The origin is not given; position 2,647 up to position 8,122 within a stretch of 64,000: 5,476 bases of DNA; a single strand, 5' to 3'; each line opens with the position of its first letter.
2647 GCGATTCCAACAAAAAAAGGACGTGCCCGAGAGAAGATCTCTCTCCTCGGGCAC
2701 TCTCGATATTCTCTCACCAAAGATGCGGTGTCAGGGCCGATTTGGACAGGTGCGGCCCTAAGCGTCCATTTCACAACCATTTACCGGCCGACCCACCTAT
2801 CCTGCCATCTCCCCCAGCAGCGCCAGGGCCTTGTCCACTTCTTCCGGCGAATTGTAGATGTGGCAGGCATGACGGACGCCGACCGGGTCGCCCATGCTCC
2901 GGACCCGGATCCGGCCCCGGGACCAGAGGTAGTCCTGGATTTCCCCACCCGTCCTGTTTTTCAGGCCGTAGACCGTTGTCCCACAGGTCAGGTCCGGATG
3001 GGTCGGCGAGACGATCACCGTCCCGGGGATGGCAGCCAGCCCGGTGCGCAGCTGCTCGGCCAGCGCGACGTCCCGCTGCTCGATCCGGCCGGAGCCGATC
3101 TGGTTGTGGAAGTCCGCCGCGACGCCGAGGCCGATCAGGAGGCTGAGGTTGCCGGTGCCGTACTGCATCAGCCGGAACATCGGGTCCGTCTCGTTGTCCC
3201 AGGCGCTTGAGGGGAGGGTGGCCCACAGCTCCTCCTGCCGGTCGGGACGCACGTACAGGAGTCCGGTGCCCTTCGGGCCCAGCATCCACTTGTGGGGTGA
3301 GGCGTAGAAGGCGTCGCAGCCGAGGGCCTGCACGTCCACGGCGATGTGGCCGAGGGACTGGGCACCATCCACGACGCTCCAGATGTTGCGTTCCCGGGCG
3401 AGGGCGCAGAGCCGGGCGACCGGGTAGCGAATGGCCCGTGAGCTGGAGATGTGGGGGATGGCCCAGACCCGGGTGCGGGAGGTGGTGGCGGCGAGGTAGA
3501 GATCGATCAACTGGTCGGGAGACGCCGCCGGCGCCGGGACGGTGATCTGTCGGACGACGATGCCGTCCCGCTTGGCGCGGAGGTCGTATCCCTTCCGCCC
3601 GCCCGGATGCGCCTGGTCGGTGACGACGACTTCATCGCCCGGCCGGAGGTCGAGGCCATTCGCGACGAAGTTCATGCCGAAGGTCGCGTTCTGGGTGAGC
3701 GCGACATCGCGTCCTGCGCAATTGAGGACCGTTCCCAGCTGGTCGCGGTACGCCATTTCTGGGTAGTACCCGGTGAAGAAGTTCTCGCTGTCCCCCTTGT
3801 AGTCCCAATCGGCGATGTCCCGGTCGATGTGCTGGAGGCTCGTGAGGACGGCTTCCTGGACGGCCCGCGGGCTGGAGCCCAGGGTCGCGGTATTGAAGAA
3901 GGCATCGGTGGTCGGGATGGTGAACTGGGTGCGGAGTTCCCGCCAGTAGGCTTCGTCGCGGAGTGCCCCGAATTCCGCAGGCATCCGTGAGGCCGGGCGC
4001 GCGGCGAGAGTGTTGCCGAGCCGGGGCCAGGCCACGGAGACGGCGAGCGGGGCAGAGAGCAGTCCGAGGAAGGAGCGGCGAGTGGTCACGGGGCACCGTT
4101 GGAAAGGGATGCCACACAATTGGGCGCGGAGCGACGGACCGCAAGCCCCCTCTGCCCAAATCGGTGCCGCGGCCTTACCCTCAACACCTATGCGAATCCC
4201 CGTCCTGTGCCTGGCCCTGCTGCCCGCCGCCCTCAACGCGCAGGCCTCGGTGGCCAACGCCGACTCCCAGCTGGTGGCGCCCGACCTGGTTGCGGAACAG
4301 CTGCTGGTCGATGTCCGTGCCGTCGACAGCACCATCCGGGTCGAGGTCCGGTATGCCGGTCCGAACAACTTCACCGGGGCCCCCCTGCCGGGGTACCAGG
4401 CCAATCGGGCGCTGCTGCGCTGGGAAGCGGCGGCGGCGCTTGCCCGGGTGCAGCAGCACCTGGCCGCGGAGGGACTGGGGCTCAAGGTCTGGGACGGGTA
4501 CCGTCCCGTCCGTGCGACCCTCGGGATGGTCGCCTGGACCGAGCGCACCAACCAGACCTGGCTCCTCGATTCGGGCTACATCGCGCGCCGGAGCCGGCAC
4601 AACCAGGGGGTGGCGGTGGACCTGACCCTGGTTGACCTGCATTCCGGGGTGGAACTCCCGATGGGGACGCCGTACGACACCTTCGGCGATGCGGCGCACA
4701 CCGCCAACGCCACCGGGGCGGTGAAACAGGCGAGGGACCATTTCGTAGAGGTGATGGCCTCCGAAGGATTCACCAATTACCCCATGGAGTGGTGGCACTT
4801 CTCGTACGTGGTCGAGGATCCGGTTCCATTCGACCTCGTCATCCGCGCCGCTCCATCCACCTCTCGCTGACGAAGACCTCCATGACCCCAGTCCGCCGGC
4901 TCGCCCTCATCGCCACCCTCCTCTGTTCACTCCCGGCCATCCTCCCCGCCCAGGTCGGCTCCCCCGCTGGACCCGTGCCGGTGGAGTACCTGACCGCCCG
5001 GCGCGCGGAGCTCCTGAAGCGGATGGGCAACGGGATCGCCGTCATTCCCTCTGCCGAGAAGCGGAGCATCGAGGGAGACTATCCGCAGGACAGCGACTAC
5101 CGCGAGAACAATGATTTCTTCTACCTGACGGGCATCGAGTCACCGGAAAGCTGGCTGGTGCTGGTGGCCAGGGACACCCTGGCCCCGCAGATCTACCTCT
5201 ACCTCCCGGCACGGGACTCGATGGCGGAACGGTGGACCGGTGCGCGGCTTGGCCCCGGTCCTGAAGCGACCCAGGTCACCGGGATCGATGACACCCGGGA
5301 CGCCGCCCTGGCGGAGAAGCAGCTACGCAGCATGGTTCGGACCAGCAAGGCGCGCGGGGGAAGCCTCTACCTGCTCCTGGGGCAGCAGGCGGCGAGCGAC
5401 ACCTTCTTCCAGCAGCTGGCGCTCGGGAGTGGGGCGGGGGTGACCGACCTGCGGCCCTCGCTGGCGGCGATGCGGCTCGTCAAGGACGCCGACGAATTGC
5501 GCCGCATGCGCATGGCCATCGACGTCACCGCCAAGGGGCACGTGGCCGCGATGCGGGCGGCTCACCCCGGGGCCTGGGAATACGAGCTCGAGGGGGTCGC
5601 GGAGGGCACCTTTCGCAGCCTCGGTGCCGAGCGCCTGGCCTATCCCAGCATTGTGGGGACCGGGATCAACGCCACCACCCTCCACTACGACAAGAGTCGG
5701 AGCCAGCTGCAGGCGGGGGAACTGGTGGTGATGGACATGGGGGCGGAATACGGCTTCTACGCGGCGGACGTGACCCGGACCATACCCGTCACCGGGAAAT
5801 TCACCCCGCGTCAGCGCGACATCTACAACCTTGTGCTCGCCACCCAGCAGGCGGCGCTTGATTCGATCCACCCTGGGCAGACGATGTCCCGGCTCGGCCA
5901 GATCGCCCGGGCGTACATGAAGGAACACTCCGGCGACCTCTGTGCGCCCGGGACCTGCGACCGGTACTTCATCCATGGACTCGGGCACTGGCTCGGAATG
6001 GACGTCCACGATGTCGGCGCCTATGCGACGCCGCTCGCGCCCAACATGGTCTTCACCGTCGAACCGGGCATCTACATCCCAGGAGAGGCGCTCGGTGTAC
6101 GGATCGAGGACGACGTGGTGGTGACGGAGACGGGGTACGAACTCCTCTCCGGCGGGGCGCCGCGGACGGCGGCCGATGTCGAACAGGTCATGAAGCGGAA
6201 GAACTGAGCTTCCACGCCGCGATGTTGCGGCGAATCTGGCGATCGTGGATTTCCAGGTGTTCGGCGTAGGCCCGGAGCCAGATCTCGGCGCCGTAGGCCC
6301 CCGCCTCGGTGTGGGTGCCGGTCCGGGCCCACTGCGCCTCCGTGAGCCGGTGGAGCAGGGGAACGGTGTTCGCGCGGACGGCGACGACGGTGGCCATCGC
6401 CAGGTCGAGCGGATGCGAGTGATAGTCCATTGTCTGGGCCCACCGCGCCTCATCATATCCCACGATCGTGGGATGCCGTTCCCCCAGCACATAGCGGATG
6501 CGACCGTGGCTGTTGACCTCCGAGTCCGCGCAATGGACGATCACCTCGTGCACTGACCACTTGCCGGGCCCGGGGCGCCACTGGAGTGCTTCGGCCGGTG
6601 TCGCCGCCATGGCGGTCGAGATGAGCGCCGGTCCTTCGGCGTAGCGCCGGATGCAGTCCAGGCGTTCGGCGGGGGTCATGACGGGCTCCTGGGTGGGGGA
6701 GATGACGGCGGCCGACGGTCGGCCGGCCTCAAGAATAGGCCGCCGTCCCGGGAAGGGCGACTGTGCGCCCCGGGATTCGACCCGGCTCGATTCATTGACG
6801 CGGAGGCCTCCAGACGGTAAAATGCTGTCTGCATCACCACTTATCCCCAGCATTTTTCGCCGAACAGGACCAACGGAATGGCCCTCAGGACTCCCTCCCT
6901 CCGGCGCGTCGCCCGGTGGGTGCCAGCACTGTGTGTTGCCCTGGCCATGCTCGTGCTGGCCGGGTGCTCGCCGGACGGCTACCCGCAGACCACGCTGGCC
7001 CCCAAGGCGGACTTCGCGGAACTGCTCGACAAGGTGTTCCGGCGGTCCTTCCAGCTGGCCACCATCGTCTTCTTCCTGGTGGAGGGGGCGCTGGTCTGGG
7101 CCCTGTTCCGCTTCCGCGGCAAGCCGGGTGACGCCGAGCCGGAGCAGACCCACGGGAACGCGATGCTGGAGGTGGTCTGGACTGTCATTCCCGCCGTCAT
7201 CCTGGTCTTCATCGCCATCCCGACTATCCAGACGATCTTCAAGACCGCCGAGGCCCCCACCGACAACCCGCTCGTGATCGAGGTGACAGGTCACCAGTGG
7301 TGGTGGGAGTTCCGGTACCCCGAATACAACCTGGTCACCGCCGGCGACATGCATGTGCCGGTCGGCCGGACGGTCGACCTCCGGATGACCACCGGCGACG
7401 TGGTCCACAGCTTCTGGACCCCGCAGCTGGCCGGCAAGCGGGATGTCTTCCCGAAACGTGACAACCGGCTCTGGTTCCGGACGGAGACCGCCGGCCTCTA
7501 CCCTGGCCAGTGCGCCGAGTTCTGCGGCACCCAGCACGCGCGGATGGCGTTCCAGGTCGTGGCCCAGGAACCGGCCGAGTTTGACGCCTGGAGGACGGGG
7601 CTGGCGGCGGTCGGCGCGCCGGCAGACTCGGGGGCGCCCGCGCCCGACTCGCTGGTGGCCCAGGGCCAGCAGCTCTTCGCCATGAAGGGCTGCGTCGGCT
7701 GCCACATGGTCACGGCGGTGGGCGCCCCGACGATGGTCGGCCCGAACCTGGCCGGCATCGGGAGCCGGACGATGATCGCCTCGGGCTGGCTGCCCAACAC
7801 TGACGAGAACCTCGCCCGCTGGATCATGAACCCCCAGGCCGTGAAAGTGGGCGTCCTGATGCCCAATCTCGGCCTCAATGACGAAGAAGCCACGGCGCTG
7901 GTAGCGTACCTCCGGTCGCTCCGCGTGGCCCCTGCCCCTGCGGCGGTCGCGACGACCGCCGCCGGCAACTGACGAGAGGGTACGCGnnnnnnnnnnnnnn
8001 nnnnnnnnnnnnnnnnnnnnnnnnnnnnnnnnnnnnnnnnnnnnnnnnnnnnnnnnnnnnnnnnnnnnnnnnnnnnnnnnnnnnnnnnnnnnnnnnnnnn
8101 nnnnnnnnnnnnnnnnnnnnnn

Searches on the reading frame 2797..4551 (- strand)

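Call 21: search_protein_families(library=pfam, proteins=[window:2797-4551:-], max_evalue=0.001)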
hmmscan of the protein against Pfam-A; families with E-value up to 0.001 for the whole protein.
window:2797-4551:- (584 aa): 1 family
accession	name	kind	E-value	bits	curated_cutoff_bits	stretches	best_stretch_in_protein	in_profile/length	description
PF00266.25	Aminotran_5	-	7.7e-40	137.4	21.5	1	269-573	49-369/371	Aminotransferase class-V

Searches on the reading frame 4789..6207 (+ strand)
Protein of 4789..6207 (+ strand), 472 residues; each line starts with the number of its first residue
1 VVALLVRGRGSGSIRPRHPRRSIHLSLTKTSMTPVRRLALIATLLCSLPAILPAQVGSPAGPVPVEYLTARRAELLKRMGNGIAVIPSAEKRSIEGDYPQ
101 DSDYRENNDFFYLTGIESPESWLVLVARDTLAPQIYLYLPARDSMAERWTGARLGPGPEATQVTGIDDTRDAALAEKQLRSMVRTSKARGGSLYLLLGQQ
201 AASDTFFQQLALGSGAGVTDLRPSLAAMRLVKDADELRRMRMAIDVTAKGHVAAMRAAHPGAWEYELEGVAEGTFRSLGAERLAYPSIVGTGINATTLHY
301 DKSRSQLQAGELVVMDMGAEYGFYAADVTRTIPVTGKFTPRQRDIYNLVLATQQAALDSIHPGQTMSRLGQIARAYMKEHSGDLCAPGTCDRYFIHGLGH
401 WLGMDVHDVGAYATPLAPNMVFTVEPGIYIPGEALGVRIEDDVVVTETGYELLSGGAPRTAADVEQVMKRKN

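Call 21: search_protein_families(library=pfam, proteins=[window:4789-6207:+], max_evalue=0.001)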
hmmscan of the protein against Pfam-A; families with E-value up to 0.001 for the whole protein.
window:4789-6207:+ (472 aa): 2 families
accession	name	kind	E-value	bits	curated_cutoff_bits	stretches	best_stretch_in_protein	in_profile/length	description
PF00557.29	Peptidase_M24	-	2.5e-62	210.8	23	1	239-447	2-208/208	Metallopeptidase family M24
PF05195.22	AMP_N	-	3.3e-23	82.1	24.6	1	70-186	3-117/121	Aminopeptidase P, N-terminal domain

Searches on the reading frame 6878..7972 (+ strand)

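Call 21: search_protein_families(library=pfam, proteins=[window:6878-7972:+], max_evalue=0.001)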
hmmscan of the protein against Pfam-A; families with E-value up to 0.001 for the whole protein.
window:6878-7972:+ (364 aa): 4 families
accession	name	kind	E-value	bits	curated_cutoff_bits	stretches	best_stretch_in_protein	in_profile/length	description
PF00116.26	COX2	-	2.4e-19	69.8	22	1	157-226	47-116/120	Cytochrome C oxidase subunit II, periplasmic domain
PF02790.20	COX2_TM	-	2.6e-13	50.4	22.8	1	48-118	17-87/88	Cytochrome C oxidase subunit II, transmembrane domain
PF00034.26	Cytochrom_C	-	7.8e-13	50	21.3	1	260-348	1-89/90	Cytochrome c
PF13442.11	Cytochrome_CBB3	-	1.9e-05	25.3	27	1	260-345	3-68/68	Cytochrome C oxidase, cbb3-type, subunit III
